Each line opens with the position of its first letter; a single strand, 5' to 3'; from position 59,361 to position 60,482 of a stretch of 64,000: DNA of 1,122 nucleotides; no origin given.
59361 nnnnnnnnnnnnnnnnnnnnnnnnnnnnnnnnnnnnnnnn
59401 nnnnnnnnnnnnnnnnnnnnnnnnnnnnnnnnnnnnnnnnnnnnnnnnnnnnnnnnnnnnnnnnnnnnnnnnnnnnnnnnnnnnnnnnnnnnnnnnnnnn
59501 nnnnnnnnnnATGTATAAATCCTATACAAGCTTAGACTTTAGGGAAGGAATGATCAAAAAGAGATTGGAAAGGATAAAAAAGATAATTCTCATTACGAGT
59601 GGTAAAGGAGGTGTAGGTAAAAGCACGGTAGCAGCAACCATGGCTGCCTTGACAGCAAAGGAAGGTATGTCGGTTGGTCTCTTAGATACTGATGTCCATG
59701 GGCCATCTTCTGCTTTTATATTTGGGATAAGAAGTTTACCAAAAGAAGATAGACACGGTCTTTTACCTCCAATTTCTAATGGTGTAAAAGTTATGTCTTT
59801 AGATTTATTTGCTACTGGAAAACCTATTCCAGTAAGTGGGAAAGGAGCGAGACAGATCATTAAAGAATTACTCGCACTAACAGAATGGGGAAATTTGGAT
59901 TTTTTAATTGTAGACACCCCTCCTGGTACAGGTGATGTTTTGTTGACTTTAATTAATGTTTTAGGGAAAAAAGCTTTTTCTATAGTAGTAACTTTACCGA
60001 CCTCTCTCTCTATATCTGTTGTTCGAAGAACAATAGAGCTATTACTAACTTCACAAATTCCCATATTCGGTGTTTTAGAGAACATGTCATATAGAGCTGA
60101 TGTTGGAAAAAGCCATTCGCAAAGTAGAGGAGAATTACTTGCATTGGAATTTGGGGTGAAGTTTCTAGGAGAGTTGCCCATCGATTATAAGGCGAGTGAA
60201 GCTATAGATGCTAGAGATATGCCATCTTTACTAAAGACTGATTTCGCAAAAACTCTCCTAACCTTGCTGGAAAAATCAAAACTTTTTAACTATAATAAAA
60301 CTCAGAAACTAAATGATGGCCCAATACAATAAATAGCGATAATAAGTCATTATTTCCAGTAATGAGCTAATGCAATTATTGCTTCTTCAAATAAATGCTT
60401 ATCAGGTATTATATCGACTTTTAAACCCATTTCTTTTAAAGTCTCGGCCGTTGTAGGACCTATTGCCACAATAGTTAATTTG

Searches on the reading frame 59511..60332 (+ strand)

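Call 52: search_protein_families(library=pfam, proteins=[window:59511-60332:+], max_evalue=0.00001)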
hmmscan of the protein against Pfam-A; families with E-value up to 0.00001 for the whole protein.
window:59511-60332:+ (273 aa): 5 families
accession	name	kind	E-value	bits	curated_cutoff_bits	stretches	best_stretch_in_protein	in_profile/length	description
PF10609.15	ParA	-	2.4e-59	201.2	27.1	1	22-237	2-224/246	NUBPL iron-transfer P-loop NTPase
PF01656.29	CbiA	-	2.8e-15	56.8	25.4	1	26-233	1-120/125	CobQ/CobB/MinD/ParA nucleotide binding domain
PF13614.12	AAA_31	-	7.5e-09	36.2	27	1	24-66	2-44/177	AAA domain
PF09140.17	MipZ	-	3.6e-07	30.2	20.7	1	25-142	2-112/262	ATPase MipZ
PF02374.21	ArsA_ATPase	-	5.7e-06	26.2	24.3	0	26-61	3-38/305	Anion-transporting ATPase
